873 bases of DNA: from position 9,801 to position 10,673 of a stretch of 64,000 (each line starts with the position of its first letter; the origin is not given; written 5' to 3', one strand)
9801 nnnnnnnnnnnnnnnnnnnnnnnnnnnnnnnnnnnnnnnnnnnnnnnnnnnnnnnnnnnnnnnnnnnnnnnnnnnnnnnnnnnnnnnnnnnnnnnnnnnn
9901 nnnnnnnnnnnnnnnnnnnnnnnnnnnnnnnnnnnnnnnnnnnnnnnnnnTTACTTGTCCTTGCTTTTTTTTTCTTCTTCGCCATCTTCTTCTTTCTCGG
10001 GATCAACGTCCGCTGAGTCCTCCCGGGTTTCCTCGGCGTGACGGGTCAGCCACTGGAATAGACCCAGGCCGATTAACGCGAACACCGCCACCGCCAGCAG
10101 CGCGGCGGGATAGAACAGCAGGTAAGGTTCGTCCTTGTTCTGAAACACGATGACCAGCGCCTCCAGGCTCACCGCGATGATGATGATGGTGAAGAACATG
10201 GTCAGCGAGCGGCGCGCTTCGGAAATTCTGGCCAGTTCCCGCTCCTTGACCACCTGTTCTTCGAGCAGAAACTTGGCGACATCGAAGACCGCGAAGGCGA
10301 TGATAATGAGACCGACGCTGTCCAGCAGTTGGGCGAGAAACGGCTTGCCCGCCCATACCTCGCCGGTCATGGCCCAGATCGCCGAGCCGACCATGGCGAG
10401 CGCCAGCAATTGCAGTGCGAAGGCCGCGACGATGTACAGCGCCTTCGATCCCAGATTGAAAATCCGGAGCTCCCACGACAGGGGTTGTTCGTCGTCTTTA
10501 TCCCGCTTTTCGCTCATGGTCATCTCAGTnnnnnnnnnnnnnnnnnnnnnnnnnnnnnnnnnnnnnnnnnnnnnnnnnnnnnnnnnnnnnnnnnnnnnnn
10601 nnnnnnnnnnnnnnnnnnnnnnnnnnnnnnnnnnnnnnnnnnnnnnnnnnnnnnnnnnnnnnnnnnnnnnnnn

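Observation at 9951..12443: AI-2E family transporter fused to a CarH-like B12-binding module lacking the canonical His, co-transcribed with a small membrane protein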

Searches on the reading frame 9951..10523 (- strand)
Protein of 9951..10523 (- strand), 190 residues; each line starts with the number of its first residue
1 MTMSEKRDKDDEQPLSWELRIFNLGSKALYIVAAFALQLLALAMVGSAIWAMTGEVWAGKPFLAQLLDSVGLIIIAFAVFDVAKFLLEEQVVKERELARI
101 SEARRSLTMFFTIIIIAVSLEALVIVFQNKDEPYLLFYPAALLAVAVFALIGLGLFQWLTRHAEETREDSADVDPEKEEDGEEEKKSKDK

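Call 3: search_protein_families(library=pfam, proteins=[window:9951-10523:-], max_evalue=1)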
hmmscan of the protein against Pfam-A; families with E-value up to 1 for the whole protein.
window:9951-10523:- (190 aa): 3 families
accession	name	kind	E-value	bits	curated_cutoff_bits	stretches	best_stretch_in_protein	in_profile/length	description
PF17319.7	DUF5362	-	0.022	15.1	25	1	70-127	33-92/94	Family of unknown function (DUF5362)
PF00335.26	Tetraspanin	-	0.057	13.5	32.1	1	27-163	2-103/225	Tetraspanin family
PF04819.17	DUF716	-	0.51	10.3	25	0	18-74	15-70/138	Family of unknown function (DUF716)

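Call 4: search_protein_families(library=ncbifam, proteins=[window:9951-10523:-], max_evalue=1)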
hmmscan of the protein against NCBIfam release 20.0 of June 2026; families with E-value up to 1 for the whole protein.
window:9951-10523:- (190 aa): 3 families
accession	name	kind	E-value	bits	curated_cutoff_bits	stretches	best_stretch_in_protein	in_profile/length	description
NF033634.1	SLATT_1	domain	0.08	12.9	41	1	102-159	20-78/132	SLATT domain-containing protein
TIGR03025.1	EPS_sugtrans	subfamily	0.15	11.3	295.55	1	48-163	10-122/445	exopolysaccharide biosynthesis polyprenyl glycosylphosphotransferase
TIGR03943.1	TIGR03943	equivalog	0.35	10.2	88.8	0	141-176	15-44/221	TIGR03943 family putative permease subunit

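Call 37: find_encoding_contigs(protein=window:9951-10523:-, flank=5000, max_places=6)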
Protein window:9951-10523:- (190 aa): 3 contigs read that carry it; 3 places shown.
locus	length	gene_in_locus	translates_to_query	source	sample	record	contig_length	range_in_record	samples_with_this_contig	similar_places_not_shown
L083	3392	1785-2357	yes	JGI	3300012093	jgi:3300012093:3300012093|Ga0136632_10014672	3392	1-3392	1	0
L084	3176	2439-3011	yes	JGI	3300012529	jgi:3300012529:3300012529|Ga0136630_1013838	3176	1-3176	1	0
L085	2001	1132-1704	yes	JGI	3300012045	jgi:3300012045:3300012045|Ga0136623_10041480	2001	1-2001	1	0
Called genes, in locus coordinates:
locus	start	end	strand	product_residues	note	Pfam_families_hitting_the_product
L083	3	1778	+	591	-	?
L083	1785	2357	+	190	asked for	-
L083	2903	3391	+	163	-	?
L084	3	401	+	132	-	?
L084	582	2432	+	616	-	PF01594:AI-2E_transport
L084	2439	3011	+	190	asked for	-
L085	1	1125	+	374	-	?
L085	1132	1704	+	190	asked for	-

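Call 39: find_homologous_proteins(query=window:9951-10523:-, max_evalue=0.001)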
Query window:9951-10523:- (190 aa): 44 proteins with E <= 0.001 among 1504 candidates.
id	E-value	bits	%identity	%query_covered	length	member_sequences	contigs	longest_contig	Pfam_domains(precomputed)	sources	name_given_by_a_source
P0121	1.4e-112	391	100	99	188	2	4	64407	-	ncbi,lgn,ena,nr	ncbi:MAG: hypothetical protein H0V62_10070 [Gammaproteobacteria bacterium]|nr:hypothetical protein [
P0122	1.6e-103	362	93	91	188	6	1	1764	-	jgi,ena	-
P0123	2.9e-97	342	92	91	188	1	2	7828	-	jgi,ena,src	-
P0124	3.1e-96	338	91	91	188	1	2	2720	-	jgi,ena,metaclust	metaclust:\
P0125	1.9e-80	287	76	92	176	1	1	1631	-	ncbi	-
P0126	4.2e-80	286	76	91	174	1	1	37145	-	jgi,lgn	jgi:hypothetical protein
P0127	5.4e-79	282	76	92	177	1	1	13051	-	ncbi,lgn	-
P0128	1.0e-77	278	76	92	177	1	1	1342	-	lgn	-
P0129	2.7e-77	277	72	94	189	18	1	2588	-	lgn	-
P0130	9.1e-76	272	74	91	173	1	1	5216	-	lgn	-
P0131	1.4e-65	238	69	91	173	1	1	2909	-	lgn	-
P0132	1.8e-64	235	71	87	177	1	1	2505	-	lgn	-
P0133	8.7e-47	177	59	84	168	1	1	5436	-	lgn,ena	-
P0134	1.6e-46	176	55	90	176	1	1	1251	-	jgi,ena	jgi:hypothetical protein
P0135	2.9e-46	176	67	66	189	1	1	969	-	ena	-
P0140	1.0e-33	135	46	88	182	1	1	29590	-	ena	-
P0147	4.5e-29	120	41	87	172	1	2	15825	-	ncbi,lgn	ncbi:MAG: hypothetical protein ACREV9_06900 [Burkholderiales bacterium]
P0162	5.7e-19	87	41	85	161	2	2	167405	-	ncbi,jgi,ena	jgi:hypothetical protein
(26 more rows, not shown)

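Call 41: find_encoding_contigs(protein=P0126, flank=5000, max_places=2)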
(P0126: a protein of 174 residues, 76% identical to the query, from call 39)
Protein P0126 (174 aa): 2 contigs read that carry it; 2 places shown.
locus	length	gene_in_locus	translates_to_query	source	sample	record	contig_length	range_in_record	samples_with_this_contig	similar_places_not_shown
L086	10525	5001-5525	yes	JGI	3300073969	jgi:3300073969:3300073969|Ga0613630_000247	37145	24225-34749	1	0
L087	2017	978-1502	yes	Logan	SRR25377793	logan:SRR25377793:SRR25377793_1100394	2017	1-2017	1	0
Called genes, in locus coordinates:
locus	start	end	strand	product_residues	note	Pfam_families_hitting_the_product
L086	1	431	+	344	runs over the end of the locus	PF03412:Peptidase_C39 (weak), PF13529:Peptidase_C39_2, PF07719:TPR_2 (faint), PF13428:TPR_14 (faint), PF13432:TPR_16, PF00515:TPR_1 (faint), PF13414:TPR_11 (faint)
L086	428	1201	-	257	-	PF13302:Acetyltransf_3, PF00583:Acetyltransf_1, PF13508:Acetyltransf_7 (weak)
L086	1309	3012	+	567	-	PF00920:ILVD_EDD_N, PF24877:ILV_EDD_C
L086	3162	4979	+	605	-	PF01594:AI-2E_transport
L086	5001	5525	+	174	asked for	-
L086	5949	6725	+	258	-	PF03070:TENA_THI-4 (weak), PF14518:Haem_oxygenas_2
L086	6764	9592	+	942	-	PF00989:PAS, PF13426:PAS_9, PF00989:PAS, PF08448:PAS_4 (weak), PF13426:PAS_9, PF08447:PAS_3, PF00990:GGDEF, PF00563:EAL, +1 more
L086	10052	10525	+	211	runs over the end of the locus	PF01812:5-FTHF_cyc-lig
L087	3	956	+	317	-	?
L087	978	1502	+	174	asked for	-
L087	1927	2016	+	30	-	?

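Call 42: find_encoding_contigs(protein=P0147, flank=5000, max_places=2)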
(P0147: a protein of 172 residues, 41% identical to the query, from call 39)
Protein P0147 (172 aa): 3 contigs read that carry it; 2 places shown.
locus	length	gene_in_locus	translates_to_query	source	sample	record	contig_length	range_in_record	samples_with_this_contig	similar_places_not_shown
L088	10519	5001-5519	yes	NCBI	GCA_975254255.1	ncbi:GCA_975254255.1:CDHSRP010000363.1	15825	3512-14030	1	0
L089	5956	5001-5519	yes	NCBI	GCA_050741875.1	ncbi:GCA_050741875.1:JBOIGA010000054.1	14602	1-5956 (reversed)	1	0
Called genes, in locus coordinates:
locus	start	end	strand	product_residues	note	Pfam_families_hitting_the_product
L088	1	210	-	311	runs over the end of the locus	PF01370:Epimerase, PF04321:RmlD_sub_bind (weak), PF01073:3Beta_HSD (faint), PF16363:GDP_Man_Dehyd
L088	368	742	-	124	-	PF04379:DUF525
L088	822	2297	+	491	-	PF04715:, PF00425:Chorismate_bind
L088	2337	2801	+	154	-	PF07291:MauE, PF07681:DoxX, PF13564:DoxX_2 (weak), PF04173:DoxD (weak)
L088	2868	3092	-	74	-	-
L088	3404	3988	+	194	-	PF00117:GATase, PF07722:Peptidase_C26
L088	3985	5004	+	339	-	PF02885:Glycos_trans_3N, PF00591:Glycos_transf_3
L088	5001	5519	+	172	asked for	-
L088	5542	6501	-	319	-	PF13103:TonB_2 (weak), PF03544:TonB_C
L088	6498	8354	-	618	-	PF00773:RNB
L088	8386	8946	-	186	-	PF05728:UPF0227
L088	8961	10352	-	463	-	PF01225:Mur_ligase, PF08245:Mur_ligase_M, PF02875:Mur_ligase_C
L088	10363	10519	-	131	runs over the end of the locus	PF01850:PIN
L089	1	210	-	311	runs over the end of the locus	PF01370:Epimerase, PF04321:RmlD_sub_bind (weak), PF01073:3Beta_HSD (faint), PF16363:GDP_Man_Dehyd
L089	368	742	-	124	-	PF04379:DUF525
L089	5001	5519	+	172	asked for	-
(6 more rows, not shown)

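Call 43: find_encoding_contigs(protein=P0162, flank=5000, max_places=2)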
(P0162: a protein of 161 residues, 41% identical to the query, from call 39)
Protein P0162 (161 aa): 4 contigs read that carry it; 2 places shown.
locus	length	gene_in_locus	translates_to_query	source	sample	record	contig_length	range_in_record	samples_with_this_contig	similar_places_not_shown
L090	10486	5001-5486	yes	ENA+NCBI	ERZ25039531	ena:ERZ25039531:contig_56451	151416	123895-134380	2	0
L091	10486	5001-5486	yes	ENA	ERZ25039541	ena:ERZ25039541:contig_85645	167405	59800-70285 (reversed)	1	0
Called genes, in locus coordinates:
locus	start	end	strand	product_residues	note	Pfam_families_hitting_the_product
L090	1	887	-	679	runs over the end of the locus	PF04851:ResIII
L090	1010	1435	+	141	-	-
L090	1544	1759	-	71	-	-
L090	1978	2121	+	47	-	-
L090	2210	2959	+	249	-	PF20408:Abhydrolase_11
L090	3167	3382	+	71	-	PF06348:DUF1059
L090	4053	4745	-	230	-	PF12796:Ank_2, PF13606:Ank_3 (faint), PF13857:Ank_5 (faint), PF24521:Ank_KRIT1 (faint), PF13637:Ank_4, PF00023:Ank (weak), PF12796:Ank_2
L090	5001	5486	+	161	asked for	-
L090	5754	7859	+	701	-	PF13620:CarboxypepD_reg (weak)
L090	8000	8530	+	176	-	PF01842:ACT (faint), PF13291:ACT_4 (faint), PF13740:ACT_6 (faint)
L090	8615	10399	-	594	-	PF00756:Esterase, PF10503:Esterase_PHB, PF17957:Big_7 (faint)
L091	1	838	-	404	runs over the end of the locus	PF04851:ResIII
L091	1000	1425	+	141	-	-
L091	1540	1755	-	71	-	-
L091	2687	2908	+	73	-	PF20408:Abhydrolase_11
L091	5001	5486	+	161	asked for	-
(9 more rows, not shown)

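Call 44: find_encoding_contigs(protein=P0140, flank=5000, max_places=2)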
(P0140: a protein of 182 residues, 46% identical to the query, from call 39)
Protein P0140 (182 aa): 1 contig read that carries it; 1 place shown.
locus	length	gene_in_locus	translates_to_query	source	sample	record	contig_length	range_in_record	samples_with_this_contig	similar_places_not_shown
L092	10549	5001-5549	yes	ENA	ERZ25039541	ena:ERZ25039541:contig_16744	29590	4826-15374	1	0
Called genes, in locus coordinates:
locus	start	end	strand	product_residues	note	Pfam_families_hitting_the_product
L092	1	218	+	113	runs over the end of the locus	PF00266:Aminotran_5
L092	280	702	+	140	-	PF00266:Aminotran_5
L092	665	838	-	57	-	-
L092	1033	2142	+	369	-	PF12275:DUF3616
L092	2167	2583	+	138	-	PF01592:NifU_N (weak)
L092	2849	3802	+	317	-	PF03706:LPG_synthase_TM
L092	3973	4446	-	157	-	PF02798:GST_N, PF13417:GST_N_3, PF13409:GST_N_2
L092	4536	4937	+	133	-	PF01641:SelR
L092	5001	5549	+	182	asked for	-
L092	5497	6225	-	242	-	-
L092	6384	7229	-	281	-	-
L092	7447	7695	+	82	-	-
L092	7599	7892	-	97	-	-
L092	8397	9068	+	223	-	-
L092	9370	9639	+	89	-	-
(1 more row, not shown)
